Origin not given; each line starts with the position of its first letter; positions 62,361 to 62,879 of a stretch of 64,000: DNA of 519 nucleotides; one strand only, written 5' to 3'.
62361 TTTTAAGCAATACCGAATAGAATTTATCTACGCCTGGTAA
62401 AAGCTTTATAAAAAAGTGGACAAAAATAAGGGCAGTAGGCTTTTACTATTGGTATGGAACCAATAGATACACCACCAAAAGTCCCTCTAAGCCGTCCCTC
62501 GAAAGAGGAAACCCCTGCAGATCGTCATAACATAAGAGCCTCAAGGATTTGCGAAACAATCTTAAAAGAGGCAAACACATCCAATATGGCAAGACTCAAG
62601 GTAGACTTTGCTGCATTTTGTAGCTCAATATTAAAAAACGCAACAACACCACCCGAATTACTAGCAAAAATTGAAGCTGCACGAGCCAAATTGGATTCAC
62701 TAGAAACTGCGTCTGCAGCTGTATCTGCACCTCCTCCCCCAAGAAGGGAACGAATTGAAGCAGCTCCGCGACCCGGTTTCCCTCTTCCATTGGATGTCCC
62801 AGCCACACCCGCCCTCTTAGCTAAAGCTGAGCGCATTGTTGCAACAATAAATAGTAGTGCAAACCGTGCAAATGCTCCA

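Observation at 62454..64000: Locally GC-rich tandem paralogs built from ~80-aa helical repeats with Pro/Ala-rich linkers (effector-like)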

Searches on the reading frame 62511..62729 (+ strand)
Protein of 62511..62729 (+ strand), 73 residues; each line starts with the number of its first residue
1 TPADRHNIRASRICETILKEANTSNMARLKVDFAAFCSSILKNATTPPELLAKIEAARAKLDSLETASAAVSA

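Call 52: predict_structure(alignment_id=A5)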
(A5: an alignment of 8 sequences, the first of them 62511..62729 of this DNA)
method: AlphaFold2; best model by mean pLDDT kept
length: 73 residues; sequences in the alignment: 8
mean_pLDDT: 84.1   pTM: 0.65
mean pLDDT of the five models: 84.1, 82.2, 81.0, 81.0, 79.7
residues with pLDDT >= 90: 25; 70-90: 42; 50-70: 6; < 50: 0
segments of 3 or more residues with pLDDT < 50: none
pLDDT, mean of each block of 10 residues (from residue 1): 80 92 90 84 77 91 83 55
secondary structure, 60 per line:
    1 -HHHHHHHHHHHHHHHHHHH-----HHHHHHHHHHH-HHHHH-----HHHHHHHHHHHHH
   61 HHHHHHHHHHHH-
elements in order: H2-20 H26-36 H38-42 H48-72
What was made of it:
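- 62535..62711 (+): Module A (residues 28-86). AF2 with an 8-module alignment: pLDDT 84, three helices (call 52).
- The single-module model has pLDDT 84 and pTM 0.65 (call 52). The AF2 fold is confident even from a shallow alignment (call 52).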

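Call 56: fold_search(model_id=the predicted structure, library=pdb)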
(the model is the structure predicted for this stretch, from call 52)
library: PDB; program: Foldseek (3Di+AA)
matches with E <= 10: 46; with E <= 0.001: 0
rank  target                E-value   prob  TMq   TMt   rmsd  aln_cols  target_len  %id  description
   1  8znl_A                1.9e+00  0.57  0.54  0.64   2.7        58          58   14  PD-L1 de novo designed binder with picomolar binding affinity (released 2025-06-04)
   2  6now_B                2.9e+00  0.38  0.57  0.26   3.4        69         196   13  Human Mitochondrial Alanyl-tRNA Synthetase C-Ala domain (released 2020-01-22)
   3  3h3m_A                2.9e+00  0.16  0.46  0.40   5.3        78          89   12  Crystal structure of flagellar protein FliT from Bordetella bronchiseptica (released 2009-04-28)
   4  6now_A                3.7e+00  0.30  0.56  0.24   3.4        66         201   15  Human Mitochondrial Alanyl-tRNA Synthetase C-Ala domain (released 2020-01-22)
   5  5t4i_B                3.7e+00  0.13  0.37  0.13   4.6        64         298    9  A Novel domain in human EXOG converts apoptotic endonuclease to DNA-repair enzyme (released 2017-05-17)
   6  5jrc_A                4.2e+00  0.14  0.45  0.21   5.4        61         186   16  Crystal structure of NeC3PO in complex with ssRNA. (released 2016-09-28)
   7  2gom_A                4.5e+00  0.16  0.43  0.48   4.2        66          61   11  Crystal structure of Efb-C from Staphylococcus aureus (released 2007-03-20)
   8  5n77_A                5.0e+00  0.08  0.40  0.13  14.2        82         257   15  Crystal structure of the cytosolic domain of the CorA magnesium channel from Escherichia coli in complex with magnesiu (released 2017-07-12)
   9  1x79_A                5.3e+00  0.10  0.43  0.39   7.7        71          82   17  Crystal structure of human GGA1 GAT domain complexed with the GAT-binding domain of Rabaptin5 (released 2004-10-12)
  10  5jr9_D                5.7e+00  0.13  0.46  0.22   4.8        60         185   17  Crystal structure of apo-NeC3PO (released 2016-09-28)
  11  5jr9_A                5.7e+00  0.13  0.46  0.22   4.8        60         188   17  Crystal structure of apo-NeC3PO (released 2016-09-28)
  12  2mme_MODEL_1_A        6.0e+00  0.15  0.51  0.46   8.8        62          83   16  Hybrid structure of the Shigella flexneri MxiH Type three secretion system needle (released 2014-10-08)
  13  5zkj_B                6.0e+00  0.09  0.38  0.12   5.0        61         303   15  Human EXOG-H140A in complex with RNA/DNA hybrid duplex (released 2019-04-03)
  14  5jr9_C                6.4e+00  0.12  0.46  0.22   4.8        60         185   17  Crystal structure of apo-NeC3PO (released 2016-09-28)
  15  7mqv_B                6.4e+00  0.04  0.28  0.11  12.1        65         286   17  Crystal structure of truncated (ACT domain removed) prephenate dehydrogenase tyrA from Bacillus anthracis in complex w (released 2021-05-19)
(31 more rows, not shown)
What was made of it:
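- Closest known: Tandem three-helix-bundle binding domains of Gram-positive surface proteins. Same: Efb-C appears among the weak Foldseek matches (E 4.5, TM 0.43-0.48; call 56).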

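Call 59: search_protein_families(library=pfam, alignment_id=A4, max_evalue=10)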
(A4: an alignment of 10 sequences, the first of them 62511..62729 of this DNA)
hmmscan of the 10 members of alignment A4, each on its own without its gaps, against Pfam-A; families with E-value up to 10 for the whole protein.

A. member 1, window:62511-62729:+ (73 aa): 0 families

B. families by the number of members that match (of 10 scanned): 4 families
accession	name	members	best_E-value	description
PF02540.23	NAD_synthase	1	0.043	NAD synthase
PF18055.7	RPN6_N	1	0.068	26S proteasome regulatory subunit RPN6 N-terminal domain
PF18293.6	Caprin-1_dimer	1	0.088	Caprin-1 dimerization domain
PF03466.25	LysR_substrate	1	0.15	LysR substrate binding domain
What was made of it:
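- On Any Pfam-A / NCBIfam family: Single modules give only chance-level hits, best E 0.043 (call 59).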

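Call 61: search_solved_structures(query=A4, max_evalue=10)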
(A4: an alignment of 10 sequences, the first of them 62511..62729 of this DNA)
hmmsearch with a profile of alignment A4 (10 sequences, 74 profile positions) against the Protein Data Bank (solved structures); distinct sequences matched with E-value up to 10: 5.
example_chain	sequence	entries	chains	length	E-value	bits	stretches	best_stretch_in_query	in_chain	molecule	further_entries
7uic_e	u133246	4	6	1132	0.075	16.1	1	5-51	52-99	Mediator of RNA polymerase II transcription subunit 5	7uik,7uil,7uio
5v2o_A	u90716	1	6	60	0.17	14.9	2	37-71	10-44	TP2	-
8bcs_A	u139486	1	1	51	0.29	14.2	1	50-69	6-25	CC-HP1.0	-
6q5q_A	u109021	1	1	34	0.7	13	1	50-68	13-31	CC-Hex-KgEb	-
9yi5_A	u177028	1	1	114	1.8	11.6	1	2-24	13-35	hpMIF2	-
